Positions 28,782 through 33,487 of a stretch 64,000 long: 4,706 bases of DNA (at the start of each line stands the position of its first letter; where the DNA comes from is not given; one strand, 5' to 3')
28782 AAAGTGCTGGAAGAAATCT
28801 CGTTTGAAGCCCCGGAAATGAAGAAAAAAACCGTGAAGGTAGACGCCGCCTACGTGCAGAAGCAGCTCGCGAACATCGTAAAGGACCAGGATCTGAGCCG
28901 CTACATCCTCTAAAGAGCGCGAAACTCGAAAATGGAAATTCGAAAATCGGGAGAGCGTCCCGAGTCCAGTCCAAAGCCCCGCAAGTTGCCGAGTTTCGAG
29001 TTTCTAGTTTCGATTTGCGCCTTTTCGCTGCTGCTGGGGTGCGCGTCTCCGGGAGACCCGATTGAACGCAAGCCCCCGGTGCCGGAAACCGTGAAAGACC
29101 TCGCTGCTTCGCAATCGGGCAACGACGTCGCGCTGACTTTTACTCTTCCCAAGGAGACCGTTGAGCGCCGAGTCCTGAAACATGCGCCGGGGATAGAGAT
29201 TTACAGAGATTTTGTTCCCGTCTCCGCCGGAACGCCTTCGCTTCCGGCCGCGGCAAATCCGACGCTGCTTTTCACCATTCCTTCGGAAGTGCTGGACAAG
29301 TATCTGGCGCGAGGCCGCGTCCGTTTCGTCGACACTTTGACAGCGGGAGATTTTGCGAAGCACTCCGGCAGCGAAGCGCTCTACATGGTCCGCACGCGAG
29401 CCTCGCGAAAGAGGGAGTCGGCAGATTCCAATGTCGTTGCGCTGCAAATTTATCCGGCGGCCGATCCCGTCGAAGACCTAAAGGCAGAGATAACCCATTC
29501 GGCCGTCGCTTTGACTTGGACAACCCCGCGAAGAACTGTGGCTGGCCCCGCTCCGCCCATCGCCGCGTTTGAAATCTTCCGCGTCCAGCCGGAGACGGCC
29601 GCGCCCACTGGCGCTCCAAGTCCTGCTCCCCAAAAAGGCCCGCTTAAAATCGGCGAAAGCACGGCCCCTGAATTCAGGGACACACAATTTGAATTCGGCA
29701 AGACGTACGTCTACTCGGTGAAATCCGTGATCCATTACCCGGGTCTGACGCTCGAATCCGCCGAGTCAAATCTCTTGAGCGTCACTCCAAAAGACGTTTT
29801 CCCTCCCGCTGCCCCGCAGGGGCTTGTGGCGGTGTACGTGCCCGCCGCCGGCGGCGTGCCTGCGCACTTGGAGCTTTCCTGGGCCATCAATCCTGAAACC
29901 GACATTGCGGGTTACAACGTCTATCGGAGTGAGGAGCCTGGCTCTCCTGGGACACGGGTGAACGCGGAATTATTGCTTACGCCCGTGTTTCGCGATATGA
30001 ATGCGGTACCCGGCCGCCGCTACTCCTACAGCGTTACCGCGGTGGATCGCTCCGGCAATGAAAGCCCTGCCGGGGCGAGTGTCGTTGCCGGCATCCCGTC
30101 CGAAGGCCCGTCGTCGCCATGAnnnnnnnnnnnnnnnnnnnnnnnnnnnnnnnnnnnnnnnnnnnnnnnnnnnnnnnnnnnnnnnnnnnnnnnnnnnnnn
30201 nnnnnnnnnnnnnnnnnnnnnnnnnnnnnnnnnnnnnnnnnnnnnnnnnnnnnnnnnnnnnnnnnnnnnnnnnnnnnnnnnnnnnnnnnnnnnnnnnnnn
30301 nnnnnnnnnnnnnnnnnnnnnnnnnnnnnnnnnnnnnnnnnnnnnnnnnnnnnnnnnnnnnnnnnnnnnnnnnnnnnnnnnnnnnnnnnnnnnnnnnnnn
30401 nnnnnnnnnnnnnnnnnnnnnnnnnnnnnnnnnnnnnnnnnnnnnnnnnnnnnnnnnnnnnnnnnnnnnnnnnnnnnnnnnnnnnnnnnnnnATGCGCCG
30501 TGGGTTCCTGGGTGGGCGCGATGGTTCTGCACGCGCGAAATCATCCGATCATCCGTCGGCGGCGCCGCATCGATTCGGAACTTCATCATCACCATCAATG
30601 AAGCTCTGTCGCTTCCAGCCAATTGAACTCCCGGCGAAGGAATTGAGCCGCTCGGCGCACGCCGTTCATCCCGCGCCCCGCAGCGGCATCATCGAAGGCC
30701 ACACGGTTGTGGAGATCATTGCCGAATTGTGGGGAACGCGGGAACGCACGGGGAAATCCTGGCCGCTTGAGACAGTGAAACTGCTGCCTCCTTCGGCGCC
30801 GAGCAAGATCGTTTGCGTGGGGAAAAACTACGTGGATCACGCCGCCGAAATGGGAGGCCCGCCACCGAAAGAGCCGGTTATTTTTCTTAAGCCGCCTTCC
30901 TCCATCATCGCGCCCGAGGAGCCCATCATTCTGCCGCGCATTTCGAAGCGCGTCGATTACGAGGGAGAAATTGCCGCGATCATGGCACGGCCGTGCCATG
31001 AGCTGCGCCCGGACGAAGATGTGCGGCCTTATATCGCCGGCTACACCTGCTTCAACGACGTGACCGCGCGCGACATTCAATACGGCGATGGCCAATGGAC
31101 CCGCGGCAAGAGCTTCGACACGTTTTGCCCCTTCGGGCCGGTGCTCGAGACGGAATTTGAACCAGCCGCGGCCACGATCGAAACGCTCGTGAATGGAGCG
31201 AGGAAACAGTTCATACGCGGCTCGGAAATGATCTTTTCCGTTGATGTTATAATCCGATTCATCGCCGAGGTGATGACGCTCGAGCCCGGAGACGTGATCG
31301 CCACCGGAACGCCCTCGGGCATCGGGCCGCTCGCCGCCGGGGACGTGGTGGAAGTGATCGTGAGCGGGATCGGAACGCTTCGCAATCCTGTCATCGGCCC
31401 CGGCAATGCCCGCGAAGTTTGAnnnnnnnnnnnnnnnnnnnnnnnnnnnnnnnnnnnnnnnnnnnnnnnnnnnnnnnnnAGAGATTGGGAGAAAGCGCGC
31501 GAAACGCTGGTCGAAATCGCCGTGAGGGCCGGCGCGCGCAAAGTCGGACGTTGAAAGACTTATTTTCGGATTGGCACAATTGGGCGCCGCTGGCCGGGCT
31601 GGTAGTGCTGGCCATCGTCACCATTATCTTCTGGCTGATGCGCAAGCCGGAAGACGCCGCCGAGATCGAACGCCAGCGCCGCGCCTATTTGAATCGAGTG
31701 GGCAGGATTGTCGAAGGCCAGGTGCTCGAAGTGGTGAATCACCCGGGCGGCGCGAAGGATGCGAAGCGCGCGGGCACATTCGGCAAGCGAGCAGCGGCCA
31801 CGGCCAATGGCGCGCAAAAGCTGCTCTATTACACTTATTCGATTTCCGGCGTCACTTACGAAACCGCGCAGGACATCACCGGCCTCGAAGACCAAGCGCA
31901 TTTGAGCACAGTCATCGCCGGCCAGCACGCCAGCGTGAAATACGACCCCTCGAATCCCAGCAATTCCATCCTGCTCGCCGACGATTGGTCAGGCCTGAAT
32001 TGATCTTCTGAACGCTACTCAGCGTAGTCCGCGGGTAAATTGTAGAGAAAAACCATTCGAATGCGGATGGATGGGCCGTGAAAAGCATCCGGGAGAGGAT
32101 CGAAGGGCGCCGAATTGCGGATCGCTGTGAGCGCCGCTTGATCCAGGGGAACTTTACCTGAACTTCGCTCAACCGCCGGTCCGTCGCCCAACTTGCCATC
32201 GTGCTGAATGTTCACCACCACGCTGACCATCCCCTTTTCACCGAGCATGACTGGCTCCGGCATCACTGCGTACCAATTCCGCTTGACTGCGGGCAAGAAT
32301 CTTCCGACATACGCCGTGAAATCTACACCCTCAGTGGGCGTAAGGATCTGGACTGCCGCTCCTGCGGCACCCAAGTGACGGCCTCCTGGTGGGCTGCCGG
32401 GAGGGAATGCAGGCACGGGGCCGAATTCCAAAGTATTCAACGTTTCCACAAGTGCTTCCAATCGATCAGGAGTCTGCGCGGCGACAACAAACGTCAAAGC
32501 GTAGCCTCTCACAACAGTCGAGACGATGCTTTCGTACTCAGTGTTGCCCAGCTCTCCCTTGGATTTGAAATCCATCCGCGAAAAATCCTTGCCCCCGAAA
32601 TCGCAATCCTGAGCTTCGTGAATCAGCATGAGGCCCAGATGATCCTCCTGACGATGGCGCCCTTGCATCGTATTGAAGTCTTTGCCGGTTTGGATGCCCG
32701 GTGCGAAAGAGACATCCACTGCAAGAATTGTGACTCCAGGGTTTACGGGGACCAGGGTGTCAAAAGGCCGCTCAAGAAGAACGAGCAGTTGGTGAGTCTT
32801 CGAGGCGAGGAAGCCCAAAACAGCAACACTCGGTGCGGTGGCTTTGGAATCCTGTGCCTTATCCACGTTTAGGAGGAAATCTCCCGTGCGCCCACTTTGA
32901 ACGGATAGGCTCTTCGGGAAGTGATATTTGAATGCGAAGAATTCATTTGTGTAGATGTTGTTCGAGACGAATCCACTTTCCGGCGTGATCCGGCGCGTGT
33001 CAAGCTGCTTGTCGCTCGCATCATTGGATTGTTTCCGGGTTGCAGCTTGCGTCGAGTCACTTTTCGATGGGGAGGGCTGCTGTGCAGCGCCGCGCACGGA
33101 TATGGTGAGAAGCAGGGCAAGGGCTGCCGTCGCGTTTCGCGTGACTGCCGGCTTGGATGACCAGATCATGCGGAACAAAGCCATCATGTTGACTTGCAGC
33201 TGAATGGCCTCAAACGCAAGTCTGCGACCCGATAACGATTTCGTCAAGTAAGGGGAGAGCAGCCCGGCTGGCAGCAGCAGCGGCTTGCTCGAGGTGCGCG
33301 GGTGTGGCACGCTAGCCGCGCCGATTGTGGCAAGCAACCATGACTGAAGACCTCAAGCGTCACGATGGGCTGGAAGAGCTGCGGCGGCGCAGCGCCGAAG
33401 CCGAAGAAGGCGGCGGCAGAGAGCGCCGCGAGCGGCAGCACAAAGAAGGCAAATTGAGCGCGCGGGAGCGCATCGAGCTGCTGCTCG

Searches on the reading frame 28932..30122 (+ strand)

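Call 6: search_protein_families(library=pfam, proteins=[window:28932-30122:+], max_evalue=0.01)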
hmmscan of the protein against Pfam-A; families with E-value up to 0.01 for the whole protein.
window:28932-30122:+ (396 aa): 1 family
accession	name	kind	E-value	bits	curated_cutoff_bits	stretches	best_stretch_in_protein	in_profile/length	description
PF00041.27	fn3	-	9.1e-07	29.4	25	1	313-379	16-77/84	Fibronectin type III domain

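Call 7: search_protein_families(library=ncbifam, proteins=[window:28932-30122:+], max_evalue=0.01)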
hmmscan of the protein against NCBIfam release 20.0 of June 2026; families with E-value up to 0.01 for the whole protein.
window:28932-30122:+ (396 aa): 1 family
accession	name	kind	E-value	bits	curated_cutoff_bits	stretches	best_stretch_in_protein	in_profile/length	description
NF041611.1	exoglucan_CbhB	equivalog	5.9e-09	34.5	1950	1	179-385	709-883/997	exoglucanase CbhB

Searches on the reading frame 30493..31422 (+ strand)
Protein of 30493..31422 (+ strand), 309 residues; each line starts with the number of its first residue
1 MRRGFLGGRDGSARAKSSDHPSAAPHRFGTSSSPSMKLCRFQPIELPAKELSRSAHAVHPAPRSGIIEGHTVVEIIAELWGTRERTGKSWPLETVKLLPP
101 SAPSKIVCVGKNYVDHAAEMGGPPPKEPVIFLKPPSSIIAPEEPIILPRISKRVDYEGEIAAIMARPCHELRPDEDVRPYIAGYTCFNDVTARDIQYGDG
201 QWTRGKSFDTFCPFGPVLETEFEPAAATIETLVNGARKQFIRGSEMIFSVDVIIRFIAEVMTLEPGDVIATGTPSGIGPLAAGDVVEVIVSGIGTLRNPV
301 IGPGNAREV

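Call 63: search_protein_families(library=pfam, proteins=[window:30493-31422:+], max_evalue=0.0001)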
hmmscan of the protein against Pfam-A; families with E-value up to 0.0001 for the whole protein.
window:30493-31422:+ (309 aa): 2 families
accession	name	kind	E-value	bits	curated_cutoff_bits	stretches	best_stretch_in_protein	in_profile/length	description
PF01557.24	FAA_hydrolase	-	3.1e-66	223.5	23.9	1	105-300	1-213/214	Fumarylacetoacetate (FAA) hydrolase C-terminal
PF10370.14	Rv2993c-like_N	-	1.2e-08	36.1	21.3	1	62-100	12-50/50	Rv2993c-like, N-terminal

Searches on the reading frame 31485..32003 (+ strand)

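Call 63: search_protein_families(library=pfam, proteins=[window:31485-32003:+], max_evalue=0.0001)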
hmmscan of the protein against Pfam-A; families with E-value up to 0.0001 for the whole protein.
window:31485-32003:+ (172 aa): 1 family
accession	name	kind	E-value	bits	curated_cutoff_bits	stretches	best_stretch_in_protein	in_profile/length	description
PF12158.14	DUF3592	-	9.4e-06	26.6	25.3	1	110-166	26-82/84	Domain of unknown function (DUF3592)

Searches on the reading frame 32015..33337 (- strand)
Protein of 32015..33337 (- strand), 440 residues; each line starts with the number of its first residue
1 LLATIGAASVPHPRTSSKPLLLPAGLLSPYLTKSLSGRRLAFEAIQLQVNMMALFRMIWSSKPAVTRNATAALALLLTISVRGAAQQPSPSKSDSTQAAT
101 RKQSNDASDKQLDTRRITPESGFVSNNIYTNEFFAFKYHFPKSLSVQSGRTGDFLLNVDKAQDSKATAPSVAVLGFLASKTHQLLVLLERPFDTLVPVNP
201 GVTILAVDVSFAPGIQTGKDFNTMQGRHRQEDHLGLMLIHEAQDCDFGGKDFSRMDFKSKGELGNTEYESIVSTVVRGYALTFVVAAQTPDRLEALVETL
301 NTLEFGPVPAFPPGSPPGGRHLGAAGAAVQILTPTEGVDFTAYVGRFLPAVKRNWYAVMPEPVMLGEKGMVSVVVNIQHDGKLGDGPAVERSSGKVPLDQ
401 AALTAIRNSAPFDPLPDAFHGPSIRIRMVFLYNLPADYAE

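Call 6: search_protein_families(library=pfam, proteins=[window:32015-33337:-], max_evalue=0.01)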
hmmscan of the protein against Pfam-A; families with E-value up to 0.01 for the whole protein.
window:32015-33337:- (440 aa): 2 families
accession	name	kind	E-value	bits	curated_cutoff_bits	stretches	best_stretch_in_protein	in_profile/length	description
PF13103.11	TonB_2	-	1.9e-06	28.3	22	1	343-419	4-76/85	TonB C terminal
PF03544.19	TonB_C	-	5.4e-06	27.2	24.6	1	365-421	12-66/79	Gram-negative bacterial TonB protein C-terminal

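Call 7: search_protein_families(library=ncbifam, proteins=[window:32015-33337:-], max_evalue=0.01)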
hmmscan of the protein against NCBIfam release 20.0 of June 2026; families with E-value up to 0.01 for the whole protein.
window:32015-33337:- (440 aa): 2 families
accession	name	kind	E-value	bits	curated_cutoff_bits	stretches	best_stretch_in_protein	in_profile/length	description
TIGR01352.1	tonB_Cterm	subfamily_domain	1.1e-08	35.2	27.1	1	362-430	7-73/76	TonB family protein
TIGR02794.1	tolA_full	equivalog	4.2e-07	29.5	59.45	1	324-417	268-346/362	cell envelope integrity protein TolA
